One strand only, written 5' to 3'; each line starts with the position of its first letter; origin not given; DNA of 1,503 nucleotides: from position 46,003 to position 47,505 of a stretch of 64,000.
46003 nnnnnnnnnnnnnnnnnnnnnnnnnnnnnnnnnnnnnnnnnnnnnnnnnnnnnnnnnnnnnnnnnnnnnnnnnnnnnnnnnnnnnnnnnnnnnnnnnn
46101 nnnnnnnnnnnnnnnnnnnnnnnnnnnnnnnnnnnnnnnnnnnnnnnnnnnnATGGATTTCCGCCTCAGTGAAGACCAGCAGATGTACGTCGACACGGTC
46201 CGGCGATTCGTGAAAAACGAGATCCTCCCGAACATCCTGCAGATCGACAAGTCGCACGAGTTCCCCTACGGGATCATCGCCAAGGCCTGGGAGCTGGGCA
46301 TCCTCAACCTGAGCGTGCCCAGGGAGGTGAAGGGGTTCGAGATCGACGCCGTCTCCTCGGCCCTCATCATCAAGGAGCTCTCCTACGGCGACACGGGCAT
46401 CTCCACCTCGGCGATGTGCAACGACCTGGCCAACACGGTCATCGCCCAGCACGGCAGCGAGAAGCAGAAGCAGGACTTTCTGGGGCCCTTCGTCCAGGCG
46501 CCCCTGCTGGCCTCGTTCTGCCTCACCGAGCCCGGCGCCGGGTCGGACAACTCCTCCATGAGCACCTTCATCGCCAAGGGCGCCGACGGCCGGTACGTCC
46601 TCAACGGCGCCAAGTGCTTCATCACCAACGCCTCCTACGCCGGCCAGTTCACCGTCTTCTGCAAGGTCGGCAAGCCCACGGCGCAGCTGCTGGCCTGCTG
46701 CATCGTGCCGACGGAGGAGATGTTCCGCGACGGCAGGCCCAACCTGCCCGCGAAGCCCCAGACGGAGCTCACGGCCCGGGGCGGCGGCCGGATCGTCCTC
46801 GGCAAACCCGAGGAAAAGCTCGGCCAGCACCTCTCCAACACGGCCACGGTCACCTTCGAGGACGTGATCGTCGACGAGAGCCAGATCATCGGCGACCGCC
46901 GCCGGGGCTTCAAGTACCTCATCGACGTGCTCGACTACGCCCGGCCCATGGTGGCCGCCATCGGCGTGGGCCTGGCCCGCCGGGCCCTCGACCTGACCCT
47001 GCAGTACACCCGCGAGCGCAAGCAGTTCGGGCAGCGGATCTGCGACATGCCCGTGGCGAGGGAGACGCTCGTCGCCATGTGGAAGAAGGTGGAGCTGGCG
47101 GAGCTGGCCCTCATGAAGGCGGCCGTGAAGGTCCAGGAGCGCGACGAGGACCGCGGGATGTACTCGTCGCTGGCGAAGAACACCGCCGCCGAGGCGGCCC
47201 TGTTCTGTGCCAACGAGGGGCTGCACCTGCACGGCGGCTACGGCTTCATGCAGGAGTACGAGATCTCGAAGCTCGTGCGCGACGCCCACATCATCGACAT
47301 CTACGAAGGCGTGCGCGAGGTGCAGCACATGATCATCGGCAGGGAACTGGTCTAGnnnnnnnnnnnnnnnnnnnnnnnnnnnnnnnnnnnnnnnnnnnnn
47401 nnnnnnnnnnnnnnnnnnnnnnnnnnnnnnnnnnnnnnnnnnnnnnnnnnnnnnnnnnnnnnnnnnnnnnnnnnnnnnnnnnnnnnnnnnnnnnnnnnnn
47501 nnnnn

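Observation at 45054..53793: Self-contained, sigma-54-promoted type II FAS-like locus with its own ACP, PPTase, acyl-CoA dehydrogenase and HX4D acyltransferase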

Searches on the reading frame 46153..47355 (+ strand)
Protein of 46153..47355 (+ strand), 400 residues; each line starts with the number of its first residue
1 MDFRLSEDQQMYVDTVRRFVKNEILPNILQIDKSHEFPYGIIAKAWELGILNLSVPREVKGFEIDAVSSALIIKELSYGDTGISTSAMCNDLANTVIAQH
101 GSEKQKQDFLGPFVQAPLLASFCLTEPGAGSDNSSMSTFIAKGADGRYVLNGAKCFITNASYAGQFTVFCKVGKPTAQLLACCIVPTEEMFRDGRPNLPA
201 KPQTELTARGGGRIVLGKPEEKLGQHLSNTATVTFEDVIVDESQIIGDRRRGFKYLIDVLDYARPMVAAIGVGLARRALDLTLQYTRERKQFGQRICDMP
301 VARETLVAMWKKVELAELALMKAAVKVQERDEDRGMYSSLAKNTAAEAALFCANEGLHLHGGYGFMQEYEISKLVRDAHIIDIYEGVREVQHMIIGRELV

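Call 5: search_protein_families(library=pfam, proteins=[window:46153-47355:+])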
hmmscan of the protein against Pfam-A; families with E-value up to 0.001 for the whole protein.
window:46153-47355:+ (400 aa): 4 families
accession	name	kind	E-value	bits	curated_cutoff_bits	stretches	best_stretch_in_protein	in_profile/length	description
PF00441.29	Acyl-CoA_dh_1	-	3.3e-37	128.4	22.4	1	251-399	2-149/150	Acyl-CoA dehydrogenase, C-terminal domain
PF02771.21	Acyl-CoA_dh_N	-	8.4e-27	94.2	22.9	1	6-114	1-110/113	Acyl-CoA dehydrogenase, N-terminal domain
PF02770.24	Acyl-CoA_dh_M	-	6e-18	65.2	33.3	1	121-190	1-71/97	Acyl-CoA dehydrogenase, middle domain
PF08028.16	Acyl-CoA_dh_2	-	9.5e-14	52.3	22.7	1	266-388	2-133/134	Acyl-CoA dehydrogenase, C-terminal domain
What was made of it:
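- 46153..47355 (+): ACAD-family flavoenzyme, MCAD/Bcd-like, with a lineage-wide ~21-aa loop insertion; the inferred enoyl-thioester reductase of the pathway. Three ACAD Pfam domains (call 5).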

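Call 6: search_protein_families(library=ncbifam, proteins=[window:46153-47355:+], max_evalue=0.00001)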
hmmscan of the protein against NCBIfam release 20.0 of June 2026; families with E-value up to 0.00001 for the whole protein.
window:46153-47355:+ (400 aa): 21 families
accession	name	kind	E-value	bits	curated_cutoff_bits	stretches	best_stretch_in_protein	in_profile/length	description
NF042972.1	AcrlCoAredClosAcrC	equivalog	4.5e-78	262.6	640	2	214-399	192-376/378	acryloyl-CoA reductase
NF058590.1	AcCoDHFadEBacil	equivalog_domain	3.1e-66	224.1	600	2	5-174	21-192/586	acyl-CoA dehydrogenase FadE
NF043006.1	CyhCrbnylCoADH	equivalog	6.8e-61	206.3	650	2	210-399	187-375/380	cyclohexane-1-carbonyl-CoA dehydrogenase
NF045552.1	GlutCoADH_Des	equivalog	2.8e-55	188.1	470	2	221-396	201-376/387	glutaryl-CoA dehydrogenase Acd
NF053553.1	prodigi_MBC_PigA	equivalog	2.1e-51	175.3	500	2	1-179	1-181/381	prodigiosin MBC biosynthesis dehydrogenase PigA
NF008997.0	PRK12341.1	equivalog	2e-48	165.4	537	1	1-399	1-376/382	acyl-CoA dehydrogenase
NF045652.1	ProlPCPDhRedW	equivalog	1.6e-47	162.2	650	2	214-399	190-373/376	L-prolyl-[peptidyl-carrier protein] dehydrogenase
NF042439.1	SulpropCoADesulf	equivalog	2.7e-43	148.2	600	1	15-398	3-369/379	3-sulfinopropanoyl-CoA desulfinase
NF002885.1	PRK03354.1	equivalog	3.8e-40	138.1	540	2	1-176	1-174/378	crotonobetainyl-CoA dehydrogenase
TIGR03207.1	cyc_hxne_CoA_dh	equivalog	8.1e-38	130.1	575.35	2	5-175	1-170/372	cyclohexanecarboxyl-CoA dehydrogenase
NF052270.1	Staph_DH_FadE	equivalog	2e-36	125.6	600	2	220-399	216-393/400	acyl-CoA dehydrogenase FadE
TIGR04022.1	sulfur_SfnB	equivalog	4.9e-18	65.2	430.9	2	13-170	11-164/391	SfnB family sulfur acquisition oxidoreductase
NF049984.1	Rv1679_FadE16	equivalog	1.4e-17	64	600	1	230-380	194-346/371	Rv1679 family acyl-CoA dehydrogenase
TIGR03203.1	pimD_small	equivalog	2.9e-17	62.8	652.7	1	229-381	205-358/378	pimeloyl-CoA dehydrogenase small subunit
NF007000.1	PRK09463.1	subfamily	1.5e-16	59.9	600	2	4-162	42-208/726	acyl-CoA dehydrogenase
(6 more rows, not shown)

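Call 8: find_encoding_contigs(protein=window:46153-47355:+, flank=10000, max_places=6)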
Protein window:46153-47355:+ (400 aa): 23 contigs read that carry it; 6 places shown.
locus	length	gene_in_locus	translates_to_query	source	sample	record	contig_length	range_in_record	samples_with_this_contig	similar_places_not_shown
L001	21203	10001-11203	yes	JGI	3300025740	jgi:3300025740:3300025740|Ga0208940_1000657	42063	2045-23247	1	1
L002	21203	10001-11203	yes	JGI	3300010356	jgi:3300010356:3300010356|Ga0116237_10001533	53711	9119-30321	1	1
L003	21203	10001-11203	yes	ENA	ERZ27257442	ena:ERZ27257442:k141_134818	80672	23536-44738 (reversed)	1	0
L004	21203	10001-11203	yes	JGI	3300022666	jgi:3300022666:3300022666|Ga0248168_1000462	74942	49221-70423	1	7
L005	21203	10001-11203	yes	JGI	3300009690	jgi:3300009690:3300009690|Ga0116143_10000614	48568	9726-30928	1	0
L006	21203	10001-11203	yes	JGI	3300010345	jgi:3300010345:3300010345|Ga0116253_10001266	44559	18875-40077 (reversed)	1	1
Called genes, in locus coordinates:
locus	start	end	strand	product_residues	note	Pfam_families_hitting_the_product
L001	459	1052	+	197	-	PF01184:Gpr1_Fun34_YaaH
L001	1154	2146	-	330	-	PF00989:PAS, PF13188:PAS_8, PF08448:PAS_4 (weak), PF13426:PAS_9, PF08447:PAS_3 (weak), PF00196:GerE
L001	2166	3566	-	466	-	PF02321:OEP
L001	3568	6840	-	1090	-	PF00873:ACR_tran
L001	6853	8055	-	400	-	PF25919:BSH_CusB (faint), PF25917:BSH_RND, PF25973:BSH_CzcB (faint), PF25876:HH_MFP_RND, PF25944:Beta-barrel_RND, PF25967:RND-MFP_C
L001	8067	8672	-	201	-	PF00440:TetR_N, PF16295:TetR_C_10 (weak), PF22604:TetR_HI_0893_C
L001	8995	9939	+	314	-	PF00698:Acyl_transf_1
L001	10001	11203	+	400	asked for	PF02771:Acyl-CoA_dh_N, PF02770:Acyl-CoA_dh_M, PF00441:Acyl-CoA_dh_1, PF08028:Acyl-CoA_dh_2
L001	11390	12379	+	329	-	PF08545:ACP_syn_III, PF08541:ACP_syn_III_C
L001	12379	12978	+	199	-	PF07977:FabA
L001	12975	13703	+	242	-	PF00106:adh_short, PF08659:KR, PF13561:adh_short_C2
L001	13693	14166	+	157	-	PF22817:ApeP-like (weak), PF07977:FabA, PF22818:ApeI-like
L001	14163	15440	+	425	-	PF00109:ketoacyl-synt, PF02801:Ketoacyl-synt_C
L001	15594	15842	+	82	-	-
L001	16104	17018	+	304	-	PF01553:Acyltransferase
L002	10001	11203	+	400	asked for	PF02771:Acyl-CoA_dh_N, PF02770:Acyl-CoA_dh_M, PF00441:Acyl-CoA_dh_1, PF08028:Acyl-CoA_dh_2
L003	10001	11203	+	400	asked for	PF02771:Acyl-CoA_dh_N, PF02770:Acyl-CoA_dh_M, PF00441:Acyl-CoA_dh_1, PF08028:Acyl-CoA_dh_2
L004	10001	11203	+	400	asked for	PF02771:Acyl-CoA_dh_N, PF02770:Acyl-CoA_dh_M, PF00441:Acyl-CoA_dh_1, PF08028:Acyl-CoA_dh_2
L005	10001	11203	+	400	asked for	PF02771:Acyl-CoA_dh_N, PF02770:Acyl-CoA_dh_M, PF00441:Acyl-CoA_dh_1, PF08028:Acyl-CoA_dh_2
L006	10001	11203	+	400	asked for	PF02771:Acyl-CoA_dh_N, PF02770:Acyl-CoA_dh_M, PF00441:Acyl-CoA_dh_1, PF08028:Acyl-CoA_dh_2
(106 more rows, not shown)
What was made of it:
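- Closest known: Aryl-polyene. Same: The FabZ-like protein has weak ApeI/ApeP-like hits (call 8).
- Checked: (c) birA-bioY-ECF is on the opposite strand, convergent, and is separated from the operon by an RNase D-like gene (call 8).
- birA, bioY and ECF genes lie 1-4 kb downstream in the window (call 8).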

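Call 10: find_homologous_proteins(query=window:46153-47355:+, max_evalue=1e-30)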
Query window:46153-47355:+ (400 aa): 5754 proteins with E <= 1e-30 among 8000 candidates; the best 120 are listed.
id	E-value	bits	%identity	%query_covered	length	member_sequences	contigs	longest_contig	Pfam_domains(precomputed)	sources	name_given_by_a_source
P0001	7.7e-259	876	97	100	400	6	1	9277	PF02770.25,PF00441.30,PF08028.17,PF02771.22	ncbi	-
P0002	3.0e-254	861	95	100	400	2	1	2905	PF02770.25,PF00441.30,PF08028.17,PF02771.22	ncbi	-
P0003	1.1e-253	859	95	100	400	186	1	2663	PF02770.25,PF00441.30,PF08028.17,PF02771.22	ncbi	-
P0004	4.6e-250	847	92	100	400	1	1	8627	PF02770.25,PF00441.30,PF08028.17,PF02771.22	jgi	jgi:acyl-CoA dehydrogenase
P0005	2.2e-248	842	91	100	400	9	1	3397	PF02770.25,PF00441.30,PF08028.17,PF02771.22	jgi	jgi:acyl-CoA dehydrogenase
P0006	3.0e-248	841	91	100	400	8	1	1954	PF02770.25,PF00441.30,PF08028.17,PF02771.22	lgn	-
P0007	1.9e-246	835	92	100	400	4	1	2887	PF02770.25,PF00441.30,PF08028.17,PF02771.22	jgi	jgi:acyl-CoA dehydrogenase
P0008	1.7e-244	829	90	100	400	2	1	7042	PF02770.25,PF00441.30,PF08028.17,PF02771.22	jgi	jgi:acyl-CoA dehydrogenase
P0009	3.3e-244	828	90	100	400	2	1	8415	PF02770.25,PF00441.30,PF08028.17,PF02771.22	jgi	jgi:acyl-CoA dehydrogenase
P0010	3.3e-215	732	81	100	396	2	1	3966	PF02770.25,PF00441.30,PF08028.17,PF02771.22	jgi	jgi:acyl-CoA dehydrogenase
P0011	5.4e-212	722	80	100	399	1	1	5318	PF02770.25,PF00441.30,PF08028.17,PF02771.22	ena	-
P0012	1.4e-210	717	79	100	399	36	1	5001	PF02770.25,PF00441.30,PF08028.17,PF02771.22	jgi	-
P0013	2.1e-210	717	79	100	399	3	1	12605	PF02770.25,PF00441.30,PF08028.17,PF02771.22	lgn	-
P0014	5.9e-210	715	78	100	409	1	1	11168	PF02770.25,PF00441.30,PF08028.17,PF02771.22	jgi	jgi:acyl-CoA dehydrogenase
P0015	4.0e-209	712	78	100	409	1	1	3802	PF02770.25,PF00441.30,PF08028.17,PF02771.22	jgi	jgi:acyl-CoA dehydrogenase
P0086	1.8e-198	677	74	100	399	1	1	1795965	PF02770.25,PF00441.30,PF08028.17,PF02771.22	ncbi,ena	-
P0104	1.5e-197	674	75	100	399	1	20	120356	PF02770.25,PF00441.30,PF08028.17,PF02771.22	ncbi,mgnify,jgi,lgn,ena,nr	ncbi:MAG TPA: acyl-CoA dehydrogenase family protein [Syntrophales bacterium]|mgnify:FL=1|nr:acyl-CoA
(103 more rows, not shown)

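Call 11: find_encoding_contigs(protein=P0086, flank=10000, max_places=2)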
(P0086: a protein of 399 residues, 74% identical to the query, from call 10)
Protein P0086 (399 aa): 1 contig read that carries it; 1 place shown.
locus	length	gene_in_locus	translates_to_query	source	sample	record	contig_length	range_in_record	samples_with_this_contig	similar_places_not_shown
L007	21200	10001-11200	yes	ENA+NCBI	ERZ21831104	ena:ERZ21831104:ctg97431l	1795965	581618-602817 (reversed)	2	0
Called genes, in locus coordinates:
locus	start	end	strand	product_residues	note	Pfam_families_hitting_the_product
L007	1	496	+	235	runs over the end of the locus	-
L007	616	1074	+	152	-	PF01844:HNH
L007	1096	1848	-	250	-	PF13489:Methyltransf_23 (weak), PF08241:Methyltransf_11, PF13649:Methyltransf_25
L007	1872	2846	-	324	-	PF13692:Glyco_trans_1_4, PF00534:Glycos_transf_1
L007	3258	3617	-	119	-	PF03840:SecG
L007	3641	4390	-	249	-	PF00121:TIM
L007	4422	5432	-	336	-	PF00044:Gp_dh_N, PF02800:Gp_dh_C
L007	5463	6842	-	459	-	PF00072:Response_reg, PF00158:Sigma54_activat, PF14532:Sigma54_activ_2, PF00004:AAA (weak), PF07728:AAA_5 (weak), PF25601:AAA_lid_14, PF02954:HTH_8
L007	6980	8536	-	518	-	PF00512:HisKA, PF02518:HATPase_c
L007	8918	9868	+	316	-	PF00698:Acyl_transf_1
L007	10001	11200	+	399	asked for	PF02771:Acyl-CoA_dh_N, PF02770:Acyl-CoA_dh_M, PF00441:Acyl-CoA_dh_1, PF08028:Acyl-CoA_dh_2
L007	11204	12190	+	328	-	PF08545:ACP_syn_III, PF08541:ACP_syn_III_C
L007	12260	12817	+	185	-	PF07977:FabA, PF22818:ApeI-like (weak)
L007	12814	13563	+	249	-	PF00106:adh_short, PF01370:Epimerase (weak), PF08659:KR, PF13561:adh_short_C2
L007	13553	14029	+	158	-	PF22817:ApeP-like, PF07977:FabA, PF22818:ApeI-like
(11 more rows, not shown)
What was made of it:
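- The FabZ-like protein has weak precomputed ApeI-/ApeP-like hits (calls 8, 11).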

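Call 12: find_encoding_contigs(protein=P0104, flank=10000, max_places=2)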
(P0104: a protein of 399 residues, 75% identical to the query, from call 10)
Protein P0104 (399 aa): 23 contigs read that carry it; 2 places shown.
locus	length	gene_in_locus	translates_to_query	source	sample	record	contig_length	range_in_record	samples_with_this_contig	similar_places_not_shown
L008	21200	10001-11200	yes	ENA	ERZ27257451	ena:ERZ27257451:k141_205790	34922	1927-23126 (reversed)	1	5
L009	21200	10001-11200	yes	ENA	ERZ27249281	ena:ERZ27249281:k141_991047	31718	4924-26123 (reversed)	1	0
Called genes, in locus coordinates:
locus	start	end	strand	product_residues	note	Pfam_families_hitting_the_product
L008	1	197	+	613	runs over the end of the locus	PF01257:2Fe-2S_thioredx, PF01512:Complex1_51K, PF10589:NADH_4Fe-4S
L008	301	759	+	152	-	PF02915:Rubrerythrin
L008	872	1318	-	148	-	PF04074:DUF386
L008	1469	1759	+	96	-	PF01910:Thiamine_BP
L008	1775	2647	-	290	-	PF01612:DNA_pol_A_exo1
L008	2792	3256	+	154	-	PF01592:NifU_N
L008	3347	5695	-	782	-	PF02190:LON_substr_bdg, PF00004:AAA, PF07728:AAA_5 (weak), PF22667:Lon_lid, PF05362:Lon_C, PF13541:ChlI (weak)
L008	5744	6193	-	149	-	PF00011:HSP20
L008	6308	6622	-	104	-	-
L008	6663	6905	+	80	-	-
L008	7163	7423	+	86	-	PF11746:DUF3303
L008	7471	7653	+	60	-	-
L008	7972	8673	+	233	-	PF03588:Leu_Phe_trans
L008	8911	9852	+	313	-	PF00698:Acyl_transf_1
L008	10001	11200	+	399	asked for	PF02771:Acyl-CoA_dh_N, PF02770:Acyl-CoA_dh_M, PF00441:Acyl-CoA_dh_1, PF08028:Acyl-CoA_dh_2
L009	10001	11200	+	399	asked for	PF02771:Acyl-CoA_dh_N, PF02770:Acyl-CoA_dh_M, PF00441:Acyl-CoA_dh_1, PF08028:Acyl-CoA_dh_2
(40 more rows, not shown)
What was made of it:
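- The same gene order occurs on contigs with different flanks (calls 8, 11, 12).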
